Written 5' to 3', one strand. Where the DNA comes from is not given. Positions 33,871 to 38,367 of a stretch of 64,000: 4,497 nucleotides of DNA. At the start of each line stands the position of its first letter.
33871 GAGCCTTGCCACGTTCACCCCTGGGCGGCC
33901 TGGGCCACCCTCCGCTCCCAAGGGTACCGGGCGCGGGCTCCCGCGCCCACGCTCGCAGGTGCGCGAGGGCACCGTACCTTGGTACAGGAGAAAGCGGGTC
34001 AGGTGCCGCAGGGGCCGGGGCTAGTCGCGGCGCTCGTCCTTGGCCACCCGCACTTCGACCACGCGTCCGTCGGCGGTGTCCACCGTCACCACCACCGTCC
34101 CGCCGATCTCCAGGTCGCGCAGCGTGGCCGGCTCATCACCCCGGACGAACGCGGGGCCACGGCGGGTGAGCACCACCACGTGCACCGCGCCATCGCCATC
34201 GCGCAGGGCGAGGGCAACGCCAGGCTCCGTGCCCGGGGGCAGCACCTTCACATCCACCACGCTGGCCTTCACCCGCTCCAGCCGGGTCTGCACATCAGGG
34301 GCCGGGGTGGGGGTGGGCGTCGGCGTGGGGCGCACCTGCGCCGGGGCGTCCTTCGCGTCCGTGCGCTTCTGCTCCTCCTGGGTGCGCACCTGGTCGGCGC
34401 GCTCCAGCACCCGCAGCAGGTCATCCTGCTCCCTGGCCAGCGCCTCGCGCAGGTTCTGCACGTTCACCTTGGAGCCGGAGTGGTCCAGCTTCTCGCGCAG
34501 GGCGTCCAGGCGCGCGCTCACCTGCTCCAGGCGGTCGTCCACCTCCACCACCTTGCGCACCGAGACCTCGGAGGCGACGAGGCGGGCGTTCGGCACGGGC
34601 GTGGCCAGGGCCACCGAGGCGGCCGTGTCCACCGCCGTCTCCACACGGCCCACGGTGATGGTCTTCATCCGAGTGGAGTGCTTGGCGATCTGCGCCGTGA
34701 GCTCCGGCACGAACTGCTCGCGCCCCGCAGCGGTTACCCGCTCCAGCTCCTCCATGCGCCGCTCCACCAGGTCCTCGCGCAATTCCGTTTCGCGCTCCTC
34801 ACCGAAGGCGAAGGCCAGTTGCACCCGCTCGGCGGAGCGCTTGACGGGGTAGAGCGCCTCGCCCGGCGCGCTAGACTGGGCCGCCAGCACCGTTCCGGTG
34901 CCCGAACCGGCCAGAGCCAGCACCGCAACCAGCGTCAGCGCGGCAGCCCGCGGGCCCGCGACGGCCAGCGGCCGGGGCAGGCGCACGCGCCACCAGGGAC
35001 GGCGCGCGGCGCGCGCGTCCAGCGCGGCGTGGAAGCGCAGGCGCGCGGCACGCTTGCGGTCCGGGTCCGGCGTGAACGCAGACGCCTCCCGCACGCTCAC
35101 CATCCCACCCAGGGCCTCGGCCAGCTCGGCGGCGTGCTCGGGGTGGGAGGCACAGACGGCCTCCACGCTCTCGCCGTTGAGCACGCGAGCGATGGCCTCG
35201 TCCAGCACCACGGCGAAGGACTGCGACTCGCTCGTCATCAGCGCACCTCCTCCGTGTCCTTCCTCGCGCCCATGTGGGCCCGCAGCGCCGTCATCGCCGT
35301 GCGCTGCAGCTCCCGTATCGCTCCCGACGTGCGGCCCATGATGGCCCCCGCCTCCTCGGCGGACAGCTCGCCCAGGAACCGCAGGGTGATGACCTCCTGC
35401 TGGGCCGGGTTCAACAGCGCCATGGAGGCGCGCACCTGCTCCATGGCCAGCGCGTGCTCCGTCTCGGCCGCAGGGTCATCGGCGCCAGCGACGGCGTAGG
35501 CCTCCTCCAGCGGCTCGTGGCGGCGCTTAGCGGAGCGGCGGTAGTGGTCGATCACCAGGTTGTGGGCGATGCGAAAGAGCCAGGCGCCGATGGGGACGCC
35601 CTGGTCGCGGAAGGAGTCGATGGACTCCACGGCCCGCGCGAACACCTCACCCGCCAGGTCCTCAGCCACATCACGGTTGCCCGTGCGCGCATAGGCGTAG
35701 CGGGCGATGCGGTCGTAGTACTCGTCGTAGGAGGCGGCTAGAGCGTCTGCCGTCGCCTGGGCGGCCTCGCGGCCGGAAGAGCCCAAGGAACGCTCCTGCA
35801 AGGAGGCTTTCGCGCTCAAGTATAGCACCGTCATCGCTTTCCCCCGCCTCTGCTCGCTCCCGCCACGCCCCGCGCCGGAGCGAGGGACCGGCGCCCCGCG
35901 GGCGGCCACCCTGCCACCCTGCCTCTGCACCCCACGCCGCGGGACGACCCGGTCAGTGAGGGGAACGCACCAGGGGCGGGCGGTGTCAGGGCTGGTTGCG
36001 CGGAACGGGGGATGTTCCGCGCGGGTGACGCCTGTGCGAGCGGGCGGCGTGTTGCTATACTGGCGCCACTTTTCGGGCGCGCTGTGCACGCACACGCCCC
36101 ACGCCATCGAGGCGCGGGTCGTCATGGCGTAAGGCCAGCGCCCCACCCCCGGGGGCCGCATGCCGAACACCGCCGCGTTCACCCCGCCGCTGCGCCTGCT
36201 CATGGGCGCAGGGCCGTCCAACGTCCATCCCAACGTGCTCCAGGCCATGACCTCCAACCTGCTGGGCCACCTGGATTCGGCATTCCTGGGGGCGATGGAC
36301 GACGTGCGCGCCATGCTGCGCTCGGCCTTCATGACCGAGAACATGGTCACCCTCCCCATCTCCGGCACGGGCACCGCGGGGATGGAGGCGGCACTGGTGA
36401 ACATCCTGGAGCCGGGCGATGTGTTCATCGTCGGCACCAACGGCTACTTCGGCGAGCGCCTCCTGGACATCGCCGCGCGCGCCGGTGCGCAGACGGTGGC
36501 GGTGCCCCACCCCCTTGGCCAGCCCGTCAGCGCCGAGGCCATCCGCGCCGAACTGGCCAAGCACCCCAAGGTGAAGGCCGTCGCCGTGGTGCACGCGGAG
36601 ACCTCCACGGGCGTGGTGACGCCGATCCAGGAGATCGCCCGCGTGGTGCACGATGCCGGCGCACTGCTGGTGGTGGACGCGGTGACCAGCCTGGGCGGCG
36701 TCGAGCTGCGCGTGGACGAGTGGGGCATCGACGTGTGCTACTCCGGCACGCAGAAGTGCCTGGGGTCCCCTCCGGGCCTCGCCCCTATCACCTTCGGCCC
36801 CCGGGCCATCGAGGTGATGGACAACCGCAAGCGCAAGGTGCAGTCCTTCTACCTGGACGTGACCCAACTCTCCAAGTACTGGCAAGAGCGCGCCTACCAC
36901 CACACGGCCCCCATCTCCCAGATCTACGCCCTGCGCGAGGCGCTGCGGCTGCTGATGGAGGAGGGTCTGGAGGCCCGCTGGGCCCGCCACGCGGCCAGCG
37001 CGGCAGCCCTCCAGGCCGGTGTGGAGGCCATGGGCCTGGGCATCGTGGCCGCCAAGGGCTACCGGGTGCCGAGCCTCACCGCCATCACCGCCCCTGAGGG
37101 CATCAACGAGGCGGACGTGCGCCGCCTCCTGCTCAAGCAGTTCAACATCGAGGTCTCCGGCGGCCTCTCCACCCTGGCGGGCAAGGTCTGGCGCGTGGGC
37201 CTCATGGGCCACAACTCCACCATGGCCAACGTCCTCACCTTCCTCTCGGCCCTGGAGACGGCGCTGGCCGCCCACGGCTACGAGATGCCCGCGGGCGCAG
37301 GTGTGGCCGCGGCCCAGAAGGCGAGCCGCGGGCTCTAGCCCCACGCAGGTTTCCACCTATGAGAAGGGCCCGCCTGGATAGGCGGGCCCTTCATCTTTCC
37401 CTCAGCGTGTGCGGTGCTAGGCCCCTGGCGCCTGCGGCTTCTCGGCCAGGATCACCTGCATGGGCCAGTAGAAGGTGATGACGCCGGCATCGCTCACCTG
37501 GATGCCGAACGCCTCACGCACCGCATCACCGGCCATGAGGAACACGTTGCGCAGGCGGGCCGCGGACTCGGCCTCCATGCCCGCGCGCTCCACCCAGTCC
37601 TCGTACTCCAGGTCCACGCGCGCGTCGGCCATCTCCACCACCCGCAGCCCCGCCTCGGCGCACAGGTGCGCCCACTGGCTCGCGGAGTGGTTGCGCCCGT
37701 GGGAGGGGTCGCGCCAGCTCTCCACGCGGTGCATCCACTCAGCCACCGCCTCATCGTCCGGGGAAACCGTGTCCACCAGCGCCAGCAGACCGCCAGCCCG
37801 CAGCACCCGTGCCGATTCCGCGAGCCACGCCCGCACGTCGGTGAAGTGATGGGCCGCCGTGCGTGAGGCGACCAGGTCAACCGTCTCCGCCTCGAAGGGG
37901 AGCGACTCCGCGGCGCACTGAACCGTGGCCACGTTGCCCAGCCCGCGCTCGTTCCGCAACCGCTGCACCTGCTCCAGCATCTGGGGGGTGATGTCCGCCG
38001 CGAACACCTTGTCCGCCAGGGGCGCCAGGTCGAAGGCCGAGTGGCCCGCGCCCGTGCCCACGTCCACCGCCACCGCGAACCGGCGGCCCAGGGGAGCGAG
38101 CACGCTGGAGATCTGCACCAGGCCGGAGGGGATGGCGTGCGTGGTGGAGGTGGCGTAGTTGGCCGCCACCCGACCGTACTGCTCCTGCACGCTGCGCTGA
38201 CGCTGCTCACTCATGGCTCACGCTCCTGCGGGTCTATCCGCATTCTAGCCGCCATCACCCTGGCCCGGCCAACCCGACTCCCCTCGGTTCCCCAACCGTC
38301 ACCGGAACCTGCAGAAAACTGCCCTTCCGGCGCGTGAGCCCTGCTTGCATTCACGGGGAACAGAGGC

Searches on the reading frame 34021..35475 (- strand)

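Call 72: search_protein_families(library=pfam, proteins=[window:34021-35475:-], max_evalue=0.001)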
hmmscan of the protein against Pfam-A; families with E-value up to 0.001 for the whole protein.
window:34021-35475:- (484 aa): 1 family
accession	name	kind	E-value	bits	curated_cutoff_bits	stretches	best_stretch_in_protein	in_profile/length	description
PF18915.5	DUF5667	-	1.1e-12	48.7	27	1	203-274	3-74/99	Domain of unknown function (DUF5667)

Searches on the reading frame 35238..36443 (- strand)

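Call 48: search_protein_families(library=pfam, proteins=[window:35238-36443:-], max_evalue=0.001)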
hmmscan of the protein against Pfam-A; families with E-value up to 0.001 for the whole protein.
window:35238-36443:- (401 aa): 4 families
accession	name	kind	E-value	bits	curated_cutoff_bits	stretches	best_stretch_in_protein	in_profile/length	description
PF04542.20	Sigma70_r2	-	1.1e-17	64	24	1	239-306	2-70/71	Sigma-70 region 2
PF04545.22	Sigma70_r4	-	4.1e-11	42.7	24.1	1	341-389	2-50/50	Sigma-70, region 4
PF08281.18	Sigma70_r4_2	-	1.9e-06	27.8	25.7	1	335-377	2-44/54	Sigma-70, region 4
PF07638.17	Sigma70_ECF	-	0.00035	21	21.1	1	236-378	20-170/185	ECF sigma factor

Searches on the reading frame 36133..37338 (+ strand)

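Call 48: search_protein_families(library=pfam, proteins=[window:36133-37338:+], max_evalue=0.001)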
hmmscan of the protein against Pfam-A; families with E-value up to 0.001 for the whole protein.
window:36133-37338:+ (401 aa): 3 families
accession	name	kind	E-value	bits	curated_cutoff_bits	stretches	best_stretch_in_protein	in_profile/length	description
PF00266.25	Aminotran_5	-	1.1e-34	120.4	21.5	1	24-356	4-358/371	Aminotransferase class-V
PF01053.26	Cys_Met_Meta_PP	-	6.5e-06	25.4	27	1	78-209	74-199/381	Cys/Met metabolism PLP-dependent enzyme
PF00155.27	Aminotran_1_2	-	0.00045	20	19.7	1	65-183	59-186/361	Aminotransferase class I and II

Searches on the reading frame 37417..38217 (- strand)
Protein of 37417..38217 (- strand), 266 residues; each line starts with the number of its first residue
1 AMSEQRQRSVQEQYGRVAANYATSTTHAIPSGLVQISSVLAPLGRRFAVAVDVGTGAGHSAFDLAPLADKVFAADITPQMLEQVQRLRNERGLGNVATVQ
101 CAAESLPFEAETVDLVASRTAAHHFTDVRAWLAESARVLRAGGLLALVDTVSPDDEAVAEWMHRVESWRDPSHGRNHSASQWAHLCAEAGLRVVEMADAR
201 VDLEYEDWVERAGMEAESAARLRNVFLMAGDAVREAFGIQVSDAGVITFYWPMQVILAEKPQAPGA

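Call 48: search_protein_families(library=pfam, proteins=[window:37417-38217:-], max_evalue=0.001)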
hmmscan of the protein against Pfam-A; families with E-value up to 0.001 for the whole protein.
window:37417-38217:- (266 aa): 9 families
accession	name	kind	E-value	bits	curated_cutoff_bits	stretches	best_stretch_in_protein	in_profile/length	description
PF08241.18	Methyltransf_11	-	2.7e-21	76.4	21.2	1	51-146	1-94/95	Methyltransferase domain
PF13649.12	Methyltransf_25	-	3.3e-19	69.8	27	1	51-143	2-97/97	Methyltransferase domain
PF13847.12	Methyltransf_31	-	6.2e-15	55.6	27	1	50-165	7-129/145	Methyltransferase domain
PF13489.12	Methyltransf_23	-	2.1e-13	50.8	27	1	40-195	16-163/164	Methyltransferase domain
PF08242.18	Methyltransf_12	-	4.7e-13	50.1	30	1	51-145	1-98/98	Methyltransferase domain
PF01209.24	Ubie_methyltran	-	7.6e-13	48.8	20.1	1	47-154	48-158/233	ubiE/COQ5 methyltransferase family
PF03141.22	Methyltransf_29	-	7.5e-05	21.9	23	1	33-150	102-220/506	Putative S-adenosyl-L-methionine-dependent methyltransferase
PF05148.21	Methyltransf_8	-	0.00052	20.4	27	0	98-151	108-160/219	Hypothetical methyltransferase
PF24675.1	NpmA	-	0.00076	19.3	60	0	48-111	25-94/214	16S rRNA (adenine(1408)-N(1))-methyltransferase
